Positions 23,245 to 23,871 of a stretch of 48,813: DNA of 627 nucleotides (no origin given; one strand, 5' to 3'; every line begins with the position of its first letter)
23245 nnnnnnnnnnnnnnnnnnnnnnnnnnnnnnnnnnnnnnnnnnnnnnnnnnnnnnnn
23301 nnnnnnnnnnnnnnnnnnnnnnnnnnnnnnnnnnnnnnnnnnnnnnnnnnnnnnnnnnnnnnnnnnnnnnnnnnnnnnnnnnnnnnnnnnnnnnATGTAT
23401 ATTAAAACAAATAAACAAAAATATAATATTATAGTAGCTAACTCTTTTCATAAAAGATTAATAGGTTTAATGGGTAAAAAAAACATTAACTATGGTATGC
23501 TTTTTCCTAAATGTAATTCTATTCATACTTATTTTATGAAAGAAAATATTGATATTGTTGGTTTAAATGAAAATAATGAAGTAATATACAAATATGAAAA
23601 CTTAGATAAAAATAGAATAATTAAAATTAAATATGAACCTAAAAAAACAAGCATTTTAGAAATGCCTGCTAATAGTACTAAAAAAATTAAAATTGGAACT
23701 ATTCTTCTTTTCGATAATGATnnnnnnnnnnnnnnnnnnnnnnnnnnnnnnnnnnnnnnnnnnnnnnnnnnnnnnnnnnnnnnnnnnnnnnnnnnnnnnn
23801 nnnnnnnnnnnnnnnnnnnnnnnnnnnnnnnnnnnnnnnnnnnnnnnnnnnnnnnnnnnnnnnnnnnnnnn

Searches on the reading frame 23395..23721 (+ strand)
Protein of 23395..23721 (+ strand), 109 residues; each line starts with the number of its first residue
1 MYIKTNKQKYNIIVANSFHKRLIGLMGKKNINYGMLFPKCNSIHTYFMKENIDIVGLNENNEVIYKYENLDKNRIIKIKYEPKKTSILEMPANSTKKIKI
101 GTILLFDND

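Call 12: search_protein_families(library=ncbifam, proteins=[window:23395-23721:+])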
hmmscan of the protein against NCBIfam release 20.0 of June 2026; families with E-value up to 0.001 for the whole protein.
window:23395-23721:+ (109 aa): 1 family
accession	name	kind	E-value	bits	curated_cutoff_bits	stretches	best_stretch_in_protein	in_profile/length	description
NF002996.0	PRK03760.1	equivalog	3.3e-12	46.3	146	1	4-99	7-107/121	hypothetical protein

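Call 74: search_protein_families(library=pfam, proteins=[window:23395-23721:+], max_evalue=0.001)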
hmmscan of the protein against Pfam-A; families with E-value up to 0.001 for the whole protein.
window:23395-23721:+ (109 aa): 1 family
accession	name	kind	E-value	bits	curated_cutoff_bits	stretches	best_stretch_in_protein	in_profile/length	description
PF02643.20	DUF192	-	1.1e-10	42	27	1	12-100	3-88/96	Uncharacterized ACR, COG1430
